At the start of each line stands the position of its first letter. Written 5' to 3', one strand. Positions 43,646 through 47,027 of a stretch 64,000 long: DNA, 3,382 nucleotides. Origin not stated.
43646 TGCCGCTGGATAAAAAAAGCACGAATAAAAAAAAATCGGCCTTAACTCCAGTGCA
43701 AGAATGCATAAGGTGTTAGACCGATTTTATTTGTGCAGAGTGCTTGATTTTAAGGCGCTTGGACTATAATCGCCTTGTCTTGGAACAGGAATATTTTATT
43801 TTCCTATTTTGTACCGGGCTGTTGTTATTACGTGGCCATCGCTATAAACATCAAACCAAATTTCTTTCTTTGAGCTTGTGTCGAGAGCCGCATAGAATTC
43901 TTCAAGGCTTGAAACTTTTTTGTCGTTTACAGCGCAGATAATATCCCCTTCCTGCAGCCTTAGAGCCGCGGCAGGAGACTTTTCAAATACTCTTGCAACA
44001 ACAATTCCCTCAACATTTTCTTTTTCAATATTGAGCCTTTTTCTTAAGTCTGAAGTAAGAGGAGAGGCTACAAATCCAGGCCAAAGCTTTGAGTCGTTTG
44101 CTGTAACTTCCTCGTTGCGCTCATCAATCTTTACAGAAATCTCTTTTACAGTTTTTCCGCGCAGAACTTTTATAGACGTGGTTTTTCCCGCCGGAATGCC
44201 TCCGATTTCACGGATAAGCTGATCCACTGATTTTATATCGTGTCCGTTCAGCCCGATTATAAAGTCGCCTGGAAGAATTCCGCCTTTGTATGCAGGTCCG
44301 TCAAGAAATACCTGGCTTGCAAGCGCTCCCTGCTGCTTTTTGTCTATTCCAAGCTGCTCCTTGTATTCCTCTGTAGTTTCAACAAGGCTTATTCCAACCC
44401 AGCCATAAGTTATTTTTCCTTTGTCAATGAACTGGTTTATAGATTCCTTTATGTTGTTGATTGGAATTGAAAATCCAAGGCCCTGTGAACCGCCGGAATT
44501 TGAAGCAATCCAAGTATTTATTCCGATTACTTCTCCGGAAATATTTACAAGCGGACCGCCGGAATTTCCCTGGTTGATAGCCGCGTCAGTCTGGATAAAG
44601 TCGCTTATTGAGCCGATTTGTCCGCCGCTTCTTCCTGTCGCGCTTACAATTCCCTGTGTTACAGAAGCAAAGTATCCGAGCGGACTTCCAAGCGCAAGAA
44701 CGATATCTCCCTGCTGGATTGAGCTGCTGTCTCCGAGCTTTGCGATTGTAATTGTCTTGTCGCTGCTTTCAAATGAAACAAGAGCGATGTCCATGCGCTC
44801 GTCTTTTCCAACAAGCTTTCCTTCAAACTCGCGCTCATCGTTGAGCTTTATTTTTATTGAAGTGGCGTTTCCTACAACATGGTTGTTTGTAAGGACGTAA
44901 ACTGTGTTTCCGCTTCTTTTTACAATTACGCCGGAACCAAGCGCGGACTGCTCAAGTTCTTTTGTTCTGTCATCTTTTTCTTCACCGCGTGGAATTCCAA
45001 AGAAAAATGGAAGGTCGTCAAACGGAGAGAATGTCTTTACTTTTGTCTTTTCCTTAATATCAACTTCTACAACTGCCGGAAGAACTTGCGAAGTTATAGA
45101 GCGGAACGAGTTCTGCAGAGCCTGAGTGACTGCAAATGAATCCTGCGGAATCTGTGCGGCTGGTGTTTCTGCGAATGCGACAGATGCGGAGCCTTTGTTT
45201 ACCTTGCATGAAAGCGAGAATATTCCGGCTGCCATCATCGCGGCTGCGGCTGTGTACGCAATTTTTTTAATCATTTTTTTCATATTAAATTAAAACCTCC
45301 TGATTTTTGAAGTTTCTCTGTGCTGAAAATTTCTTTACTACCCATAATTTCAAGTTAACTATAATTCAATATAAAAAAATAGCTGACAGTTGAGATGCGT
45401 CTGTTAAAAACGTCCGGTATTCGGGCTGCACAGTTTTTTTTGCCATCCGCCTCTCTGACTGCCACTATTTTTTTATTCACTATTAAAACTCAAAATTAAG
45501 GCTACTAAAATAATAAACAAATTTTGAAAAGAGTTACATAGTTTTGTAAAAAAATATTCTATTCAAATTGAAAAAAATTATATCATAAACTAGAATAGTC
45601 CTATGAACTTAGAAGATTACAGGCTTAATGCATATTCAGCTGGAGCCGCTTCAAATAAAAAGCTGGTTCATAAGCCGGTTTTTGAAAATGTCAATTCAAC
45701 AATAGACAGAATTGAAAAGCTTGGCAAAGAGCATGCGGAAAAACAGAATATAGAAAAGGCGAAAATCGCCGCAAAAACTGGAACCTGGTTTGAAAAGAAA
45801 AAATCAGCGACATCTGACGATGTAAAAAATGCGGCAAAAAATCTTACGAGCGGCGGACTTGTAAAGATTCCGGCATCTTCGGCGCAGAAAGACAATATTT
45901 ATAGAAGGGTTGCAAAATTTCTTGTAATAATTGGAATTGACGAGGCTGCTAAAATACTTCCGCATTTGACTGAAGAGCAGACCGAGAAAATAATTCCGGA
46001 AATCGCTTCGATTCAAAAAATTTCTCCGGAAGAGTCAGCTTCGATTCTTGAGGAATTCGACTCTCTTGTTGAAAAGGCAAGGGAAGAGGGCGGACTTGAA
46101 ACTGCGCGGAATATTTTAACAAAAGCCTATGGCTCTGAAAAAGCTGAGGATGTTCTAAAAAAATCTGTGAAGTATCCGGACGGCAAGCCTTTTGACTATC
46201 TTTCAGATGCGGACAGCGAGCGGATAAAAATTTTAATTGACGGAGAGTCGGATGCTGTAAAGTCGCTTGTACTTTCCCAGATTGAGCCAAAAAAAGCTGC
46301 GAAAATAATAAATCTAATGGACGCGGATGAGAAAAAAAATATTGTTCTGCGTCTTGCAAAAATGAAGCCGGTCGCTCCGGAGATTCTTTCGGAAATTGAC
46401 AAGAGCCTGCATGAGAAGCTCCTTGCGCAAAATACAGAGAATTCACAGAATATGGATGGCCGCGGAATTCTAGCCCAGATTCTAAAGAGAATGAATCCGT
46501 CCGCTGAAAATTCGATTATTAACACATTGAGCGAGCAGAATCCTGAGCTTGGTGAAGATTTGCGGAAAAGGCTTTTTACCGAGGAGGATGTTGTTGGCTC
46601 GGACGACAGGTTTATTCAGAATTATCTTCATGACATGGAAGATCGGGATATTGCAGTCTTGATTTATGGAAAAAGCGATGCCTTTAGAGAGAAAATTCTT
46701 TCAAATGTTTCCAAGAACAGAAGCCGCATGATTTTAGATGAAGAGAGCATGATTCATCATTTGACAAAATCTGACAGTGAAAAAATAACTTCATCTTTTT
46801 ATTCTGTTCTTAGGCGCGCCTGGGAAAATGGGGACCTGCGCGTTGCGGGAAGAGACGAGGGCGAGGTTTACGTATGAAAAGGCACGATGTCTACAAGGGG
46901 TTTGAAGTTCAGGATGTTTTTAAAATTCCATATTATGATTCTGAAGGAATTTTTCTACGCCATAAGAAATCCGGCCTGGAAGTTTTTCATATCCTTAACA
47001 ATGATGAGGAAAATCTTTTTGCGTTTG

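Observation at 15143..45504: Dispersed fold-back element family (6 copies in 30 kb) with conserved arms, a conserved core hairpin and swappable centres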

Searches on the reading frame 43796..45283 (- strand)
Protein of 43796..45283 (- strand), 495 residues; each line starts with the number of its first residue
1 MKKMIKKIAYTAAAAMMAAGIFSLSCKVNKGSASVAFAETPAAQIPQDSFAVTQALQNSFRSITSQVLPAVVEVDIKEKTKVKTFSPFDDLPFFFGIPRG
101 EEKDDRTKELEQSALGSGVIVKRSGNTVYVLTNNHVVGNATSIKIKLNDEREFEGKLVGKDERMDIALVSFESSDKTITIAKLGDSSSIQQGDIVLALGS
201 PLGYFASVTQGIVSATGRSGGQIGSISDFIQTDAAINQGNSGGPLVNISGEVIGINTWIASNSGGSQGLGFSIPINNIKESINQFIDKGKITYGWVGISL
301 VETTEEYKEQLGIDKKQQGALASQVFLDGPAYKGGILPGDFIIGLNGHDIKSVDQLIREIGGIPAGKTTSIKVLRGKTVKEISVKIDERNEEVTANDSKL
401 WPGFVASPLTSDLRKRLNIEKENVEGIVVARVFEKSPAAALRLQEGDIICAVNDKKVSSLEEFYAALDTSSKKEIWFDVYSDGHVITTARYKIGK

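Call 18: find_encoding_contigs(protein=window:43796-45283:-, flank=10000, max_places=10)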
Protein window:43796-45283:- (495 aa): 12 contigs read that carry it; 6 places shown.
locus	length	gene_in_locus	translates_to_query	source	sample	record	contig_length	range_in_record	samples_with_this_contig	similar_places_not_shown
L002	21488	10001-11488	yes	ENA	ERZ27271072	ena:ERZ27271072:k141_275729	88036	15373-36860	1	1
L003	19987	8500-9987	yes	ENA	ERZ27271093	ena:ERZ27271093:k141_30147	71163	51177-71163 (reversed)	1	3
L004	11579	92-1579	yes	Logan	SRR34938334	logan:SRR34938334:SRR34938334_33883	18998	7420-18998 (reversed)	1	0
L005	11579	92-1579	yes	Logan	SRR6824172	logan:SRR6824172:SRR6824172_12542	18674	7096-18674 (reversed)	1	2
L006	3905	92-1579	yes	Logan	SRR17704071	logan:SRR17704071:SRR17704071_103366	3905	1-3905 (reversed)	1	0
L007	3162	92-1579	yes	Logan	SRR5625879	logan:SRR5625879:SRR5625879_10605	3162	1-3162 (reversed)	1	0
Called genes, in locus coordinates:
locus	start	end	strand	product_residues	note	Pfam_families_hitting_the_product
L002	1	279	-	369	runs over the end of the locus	PF12740:PETase (weak), PF02129:Peptidase_S15, PF01738:DLH, PF12146:Hydrolase_4 (faint)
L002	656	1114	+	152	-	PF00376:MerR, PF13411:MerR_1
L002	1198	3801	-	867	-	PF02861:Clp_N, PF13191:AAA_16, PF23569:NBD_SMAX1, PF00004:AAA, PF17871:AAA_lid_9, PF00004:AAA, PF07724:AAA_2, PF07728:AAA_5, +9 more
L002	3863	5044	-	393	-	-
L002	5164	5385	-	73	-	-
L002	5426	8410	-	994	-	PF00675:Peptidase_M16 (faint), PF05193:Peptidase_M16_C, PF08367:M16C_assoc, PF22516:PreP_C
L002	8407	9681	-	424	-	PF03448:MgtE_N (faint), PF14842:FliG_N, PF14841:FliG_M, PF01706:FliG_C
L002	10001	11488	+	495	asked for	PF00089:Trypsin, PF13365:Trypsin_2, PF13180:PDZ_2, PF17820:PDZ_6 (weak), PF00595:PDZ (weak), PF13180:PDZ_2 (weak), PF17820:PDZ_6 (weak)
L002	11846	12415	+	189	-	PF02659:Mntp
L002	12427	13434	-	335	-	-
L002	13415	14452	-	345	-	PF03590:AsnA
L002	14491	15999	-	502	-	PF01087:GalP_UDP_transf, PF02744:GalP_UDP_tr_C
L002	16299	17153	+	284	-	PF01223:Endonuclease_NS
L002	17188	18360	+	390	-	PF09587:PGA_cap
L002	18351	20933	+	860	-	PF00270:DEAD, PF00271:Helicase_C, PF04408:WHD_HA2 (weak), PF21010:HA2_C, PF07717:OB_NTP_bind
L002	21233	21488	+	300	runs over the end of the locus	PF12784:PDDEXK_2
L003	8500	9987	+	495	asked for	PF00089:Trypsin, PF13365:Trypsin_2, PF13180:PDZ_2, PF17820:PDZ_6 (weak), PF00595:PDZ (weak), PF13180:PDZ_2 (weak), PF17820:PDZ_6 (weak)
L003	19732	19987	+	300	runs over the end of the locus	PF12784:PDDEXK_2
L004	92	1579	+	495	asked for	PF00089:Trypsin, PF13365:Trypsin_2, PF13180:PDZ_2, PF17820:PDZ_6 (weak), PF00595:PDZ (weak), PF13180:PDZ_2 (weak), PF17820:PDZ_6 (weak)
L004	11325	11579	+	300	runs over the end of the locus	PF12784:PDDEXK_2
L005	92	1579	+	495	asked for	PF00089:Trypsin, PF13365:Trypsin_2, PF13180:PDZ_2, PF17820:PDZ_6 (weak), PF00595:PDZ (weak), PF13180:PDZ_2 (weak), PF17820:PDZ_6 (weak)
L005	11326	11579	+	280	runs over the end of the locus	PF12784:PDDEXK_2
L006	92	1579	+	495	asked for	PF00089:Trypsin, PF13365:Trypsin_2, PF13180:PDZ_2, PF17820:PDZ_6 (weak), PF00595:PDZ (weak), PF13180:PDZ_2 (weak), PF17820:PDZ_6 (weak)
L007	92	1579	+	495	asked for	PF00089:Trypsin, PF13365:Trypsin_2, PF13180:PDZ_2, PF17820:PDZ_6 (weak), PF00595:PDZ (weak), PF13180:PDZ_2 (weak), PF17820:PDZ_6 (weak)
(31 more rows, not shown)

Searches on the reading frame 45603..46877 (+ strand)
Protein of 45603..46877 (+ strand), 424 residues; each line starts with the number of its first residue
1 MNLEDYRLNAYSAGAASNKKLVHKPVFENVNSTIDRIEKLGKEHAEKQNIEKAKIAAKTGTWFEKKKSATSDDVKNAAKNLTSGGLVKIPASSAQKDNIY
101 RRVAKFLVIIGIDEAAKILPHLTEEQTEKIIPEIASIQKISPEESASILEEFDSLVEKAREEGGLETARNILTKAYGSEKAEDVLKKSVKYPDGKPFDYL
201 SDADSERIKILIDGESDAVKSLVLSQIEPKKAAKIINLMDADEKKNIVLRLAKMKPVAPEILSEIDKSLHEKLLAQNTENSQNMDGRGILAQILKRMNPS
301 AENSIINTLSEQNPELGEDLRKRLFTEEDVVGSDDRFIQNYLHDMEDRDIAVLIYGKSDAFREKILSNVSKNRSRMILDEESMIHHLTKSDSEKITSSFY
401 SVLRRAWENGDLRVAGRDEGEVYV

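Call 26: find_homologous_proteins(query=window:45603-46877:+, max_evalue=1e-50)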
Query window:45603-46877:+ (424 aa): 1848 proteins with E <= 1e-50 among 8000 candidates; the best 120 are listed.
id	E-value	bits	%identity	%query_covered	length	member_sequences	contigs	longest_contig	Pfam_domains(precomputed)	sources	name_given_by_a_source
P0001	6.0e-264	893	100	100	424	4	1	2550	PF14842.12,PF14841.12,PF03448.23,PF01706.22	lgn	-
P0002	2.3e-263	891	99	100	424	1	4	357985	PF14842.12,PF14841.12,PF03448.23,PF01706.22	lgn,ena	-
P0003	8.0e-263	889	99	100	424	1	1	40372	PF14842.12,PF14841.12,PF01706.22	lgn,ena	-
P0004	1.2e-251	852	93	100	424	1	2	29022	PF14842.12,PF14841.12,PF01706.22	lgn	-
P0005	2.7e-251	851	93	100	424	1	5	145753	PF14842.12,PF14841.12,PF01706.22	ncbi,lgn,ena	-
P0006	4.3e-251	851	92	100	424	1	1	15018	PF14842.12,PF14841.12,PF01706.22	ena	-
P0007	6.0e-251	850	93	100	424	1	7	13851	PF14842.12,PF14841.12,PF01706.22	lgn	-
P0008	6.1e-251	850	93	100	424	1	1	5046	PF14842.12,PF14841.12,PF01706.22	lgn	-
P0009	7.3e-251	850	92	100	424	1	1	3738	PF14842.12,PF14841.12,PF01706.22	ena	-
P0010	7.6e-251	850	92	100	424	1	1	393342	PF14842.12,PF14841.12,PF01706.22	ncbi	-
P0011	9.4e-251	850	92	100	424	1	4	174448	PF14842.12,PF14841.12,PF03448.23,PF01706.22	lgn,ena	-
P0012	1.2e-250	849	93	100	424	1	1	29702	PF14842.12,PF14841.12,PF01706.22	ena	-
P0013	1.3e-250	849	92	100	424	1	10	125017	PF14842.12,PF14841.12,PF01706.22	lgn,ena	-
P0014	1.5e-250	849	93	100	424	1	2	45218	PF14842.12,PF14841.12,PF01706.22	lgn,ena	-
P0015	1.7e-250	849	92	100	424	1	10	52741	PF14842.12,PF14841.12,PF01706.22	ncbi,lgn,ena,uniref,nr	ncbi:flagellar motor switch protein FliG [uncultured Treponema sp.]|uniref:flagellar motor switch pr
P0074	3.9e-249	844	92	100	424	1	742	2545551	PF14842.12,PF14841.12,PF03448.23,PF01706.22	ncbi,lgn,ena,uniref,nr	ncbi:flagellar motor switch protein FliG [Treponema succinifaciens]|uniref:flagellar motor switch pr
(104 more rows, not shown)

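Call 28: find_encoding_contigs(protein=P0074, flank=10000, max_places=4)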
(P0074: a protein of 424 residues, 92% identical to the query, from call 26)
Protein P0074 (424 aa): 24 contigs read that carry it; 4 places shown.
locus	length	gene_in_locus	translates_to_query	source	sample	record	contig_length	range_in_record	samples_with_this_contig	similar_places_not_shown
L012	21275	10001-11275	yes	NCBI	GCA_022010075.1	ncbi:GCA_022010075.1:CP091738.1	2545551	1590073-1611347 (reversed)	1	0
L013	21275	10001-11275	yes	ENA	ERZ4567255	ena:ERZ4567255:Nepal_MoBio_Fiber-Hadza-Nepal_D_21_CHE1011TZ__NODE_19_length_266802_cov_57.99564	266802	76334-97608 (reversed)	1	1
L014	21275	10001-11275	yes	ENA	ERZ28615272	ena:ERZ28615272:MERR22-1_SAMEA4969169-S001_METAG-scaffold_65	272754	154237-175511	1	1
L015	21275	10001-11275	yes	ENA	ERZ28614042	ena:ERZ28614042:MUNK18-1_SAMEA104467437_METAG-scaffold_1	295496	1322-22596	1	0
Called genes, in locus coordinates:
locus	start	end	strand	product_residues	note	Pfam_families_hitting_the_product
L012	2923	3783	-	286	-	PF01223:Endonuclease_NS, PF13930:Endonuclea_NS_2 (faint)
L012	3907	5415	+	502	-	PF01087:GalP_UDP_transf, PF02744:GalP_UDP_tr_C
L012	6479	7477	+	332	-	-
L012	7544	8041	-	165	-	PF02659:Mntp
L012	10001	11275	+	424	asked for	PF03448:MgtE_N (faint), PF14842:FliG_N, PF14841:FliG_M, PF01706:FliG_C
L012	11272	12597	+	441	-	PF00675:Peptidase_M16 (weak), PF05193:Peptidase_M16_C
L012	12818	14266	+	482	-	PF08367:M16C_assoc, PF22516:PreP_C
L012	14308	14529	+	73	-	-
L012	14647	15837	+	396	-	-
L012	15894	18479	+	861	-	PF02861:Clp_N, PF13191:AAA_16, PF23569:NBD_SMAX1, PF00004:AAA, PF17871:AAA_lid_9, PF00004:AAA, PF07724:AAA_2, PF07728:AAA_5, +9 more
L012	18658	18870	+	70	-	-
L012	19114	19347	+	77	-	PF13751:DDE_Tnp_1_6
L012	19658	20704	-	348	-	PF14057:GGGtGRT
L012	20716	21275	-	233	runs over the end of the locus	-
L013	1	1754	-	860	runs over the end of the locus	PF00270:DEAD, PF00271:Helicase_C, PF04408:WHD_HA2 (weak), PF21010:HA2_C (weak), PF07717:OB_NTP_bind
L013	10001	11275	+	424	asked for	PF03448:MgtE_N (faint), PF14842:FliG_N, PF14841:FliG_M, PF01706:FliG_C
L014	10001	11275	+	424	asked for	PF03448:MgtE_N (faint), PF14842:FliG_N, PF14841:FliG_M, PF01706:FliG_C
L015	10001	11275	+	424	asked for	PF03448:MgtE_N (faint), PF14842:FliG_N, PF14841:FliG_M, PF01706:FliG_C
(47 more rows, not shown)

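Call 29: find_encoding_contigs(protein=P0005, flank=10000, max_places=4)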
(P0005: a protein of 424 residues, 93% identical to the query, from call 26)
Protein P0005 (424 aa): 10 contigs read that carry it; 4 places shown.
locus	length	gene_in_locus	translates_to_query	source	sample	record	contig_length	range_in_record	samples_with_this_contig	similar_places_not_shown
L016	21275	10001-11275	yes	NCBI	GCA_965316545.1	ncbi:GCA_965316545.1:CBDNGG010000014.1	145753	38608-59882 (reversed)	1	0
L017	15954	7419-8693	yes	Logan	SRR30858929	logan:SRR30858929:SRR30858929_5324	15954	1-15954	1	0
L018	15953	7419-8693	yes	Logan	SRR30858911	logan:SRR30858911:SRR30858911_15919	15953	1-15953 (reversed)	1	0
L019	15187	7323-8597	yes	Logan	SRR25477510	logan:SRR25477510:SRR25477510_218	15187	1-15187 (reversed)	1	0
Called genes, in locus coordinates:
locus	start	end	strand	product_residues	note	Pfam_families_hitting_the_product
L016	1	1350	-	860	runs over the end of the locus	PF00270:DEAD, PF00271:Helicase_C, PF04408:WHD_HA2 (weak), PF21010:HA2_C (weak), PF07717:OB_NTP_bind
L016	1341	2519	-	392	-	PF09587:PGA_cap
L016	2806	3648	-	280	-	PF01223:Endonuclease_NS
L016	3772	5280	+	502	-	PF01087:GalP_UDP_transf, PF02744:GalP_UDP_tr_C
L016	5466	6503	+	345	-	PF03590:AsnA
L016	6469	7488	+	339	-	-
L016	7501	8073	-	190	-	PF02659:Mntp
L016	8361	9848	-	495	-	PF00089:Trypsin, PF13365:Trypsin_2, PF13180:PDZ_2, PF17820:PDZ_6 (weak), PF00595:PDZ (weak), PF13180:PDZ_2 (weak), PF17820:PDZ_6 (weak)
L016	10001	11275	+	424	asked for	PF14842:FliG_N, PF14841:FliG_M, PF01706:FliG_C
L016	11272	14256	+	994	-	PF00675:Peptidase_M16 (faint), PF05193:Peptidase_M16_C, PF08367:M16C_assoc, PF22516:PreP_C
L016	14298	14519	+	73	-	-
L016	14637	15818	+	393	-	-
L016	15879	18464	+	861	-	PF02861:Clp_N, PF13191:AAA_16, PF23569:NBD_SMAX1, PF00004:AAA, PF17871:AAA_lid_9, PF00004:AAA, PF07724:AAA_2, PF07728:AAA_5, +8 more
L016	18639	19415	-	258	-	PF18291:HU-HIG (weak), PF14734:DUF4469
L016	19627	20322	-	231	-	PF06114:Peptidase_M78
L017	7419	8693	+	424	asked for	PF14842:FliG_N, PF14841:FliG_M, PF01706:FliG_C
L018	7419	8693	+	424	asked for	PF14842:FliG_N, PF14841:FliG_M, PF01706:FliG_C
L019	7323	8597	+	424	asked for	PF14842:FliG_N, PF14841:FliG_M, PF01706:FliG_C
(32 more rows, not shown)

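Call 77: find_encoding_contigs(protein=P0002, flank=10000, max_places=4)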
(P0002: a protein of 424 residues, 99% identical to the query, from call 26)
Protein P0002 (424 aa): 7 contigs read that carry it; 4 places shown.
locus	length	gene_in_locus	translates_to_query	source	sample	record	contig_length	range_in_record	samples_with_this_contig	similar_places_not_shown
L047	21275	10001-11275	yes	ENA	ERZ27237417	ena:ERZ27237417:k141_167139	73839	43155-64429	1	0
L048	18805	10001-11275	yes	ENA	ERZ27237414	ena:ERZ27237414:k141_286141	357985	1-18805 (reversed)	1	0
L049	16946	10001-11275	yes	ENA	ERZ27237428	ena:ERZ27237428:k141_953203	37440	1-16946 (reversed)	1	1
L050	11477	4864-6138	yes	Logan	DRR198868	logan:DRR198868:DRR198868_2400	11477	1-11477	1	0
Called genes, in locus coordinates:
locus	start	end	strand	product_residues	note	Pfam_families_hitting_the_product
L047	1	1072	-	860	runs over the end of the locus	PF00270:DEAD, PF00271:Helicase_C, PF04408:WHD_HA2 (weak), PF21010:HA2_C (weak), PF07717:OB_NTP_bind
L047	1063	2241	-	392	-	PF09587:PGA_cap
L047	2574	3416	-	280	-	PF01223:Endonuclease_NS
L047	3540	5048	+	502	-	PF01087:GalP_UDP_transf, PF02744:GalP_UDP_tr_C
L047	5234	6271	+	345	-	PF03590:AsnA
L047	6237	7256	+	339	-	-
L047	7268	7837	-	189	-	PF02659:Mntp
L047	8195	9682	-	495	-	PF00089:Trypsin, PF13365:Trypsin_2, PF13180:PDZ_2, PF17820:PDZ_6 (weak), PF00595:PDZ (weak), PF13180:PDZ_2 (weak), PF17820:PDZ_6 (weak)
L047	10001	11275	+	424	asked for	PF03448:MgtE_N (faint), PF14842:FliG_N, PF14841:FliG_M, PF01706:FliG_C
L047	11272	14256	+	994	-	PF00675:Peptidase_M16 (weak), PF05193:Peptidase_M16_C, PF08367:M16C_assoc, PF22516:PreP_C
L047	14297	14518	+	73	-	-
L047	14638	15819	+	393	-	-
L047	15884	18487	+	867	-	PF02861:Clp_N, PF13191:AAA_16, PF23569:NBD_SMAX1, PF00004:AAA, PF17871:AAA_lid_9, PF00004:AAA, PF07724:AAA_2, PF07728:AAA_5, +8 more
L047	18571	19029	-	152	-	PF00376:MerR, PF13411:MerR_1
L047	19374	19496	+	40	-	-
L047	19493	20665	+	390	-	PF01420:Methylase_S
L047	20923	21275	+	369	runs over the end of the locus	PF05448:AXE1 (faint), PF12740:PETase (weak), PF02129:Peptidase_S15, PF01738:DLH, PF12146:Hydrolase_4 (faint)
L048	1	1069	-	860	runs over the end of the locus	PF00270:DEAD, PF00271:Helicase_C, PF04408:WHD_HA2 (weak), PF21010:HA2_C (weak), PF07717:OB_NTP_bind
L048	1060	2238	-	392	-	PF09587:PGA_cap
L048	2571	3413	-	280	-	PF01223:Endonuclease_NS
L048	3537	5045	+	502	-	PF01087:GalP_UDP_transf, PF02744:GalP_UDP_tr_C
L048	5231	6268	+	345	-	PF03590:AsnA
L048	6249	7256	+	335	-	-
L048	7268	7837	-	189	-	PF02659:Mntp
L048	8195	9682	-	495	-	PF00089:Trypsin, PF13365:Trypsin_2, PF13180:PDZ_2, PF17820:PDZ_6 (weak), PF00595:PDZ (weak), PF13180:PDZ_2 (weak), PF17820:PDZ_6 (weak)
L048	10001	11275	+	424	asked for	PF03448:MgtE_N (faint), PF14842:FliG_N, PF14841:FliG_M, PF01706:FliG_C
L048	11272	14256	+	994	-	PF00675:Peptidase_M16 (weak), PF05193:Peptidase_M16_C, PF08367:M16C_assoc, PF22516:PreP_C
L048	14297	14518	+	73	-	-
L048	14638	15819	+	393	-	-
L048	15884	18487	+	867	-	PF02861:Clp_N, PF13191:AAA_16, PF23569:NBD_SMAX1, PF00004:AAA, PF17871:AAA_lid_9, PF00004:AAA, PF07724:AAA_2, PF07728:AAA_5, +8 more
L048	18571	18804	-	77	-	?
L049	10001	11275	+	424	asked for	PF03448:MgtE_N (faint), PF14842:FliG_N, PF14841:FliG_M, PF01706:FliG_C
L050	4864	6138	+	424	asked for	PF03448:MgtE_N (faint), PF14842:FliG_N, PF14841:FliG_M, PF01706:FliG_C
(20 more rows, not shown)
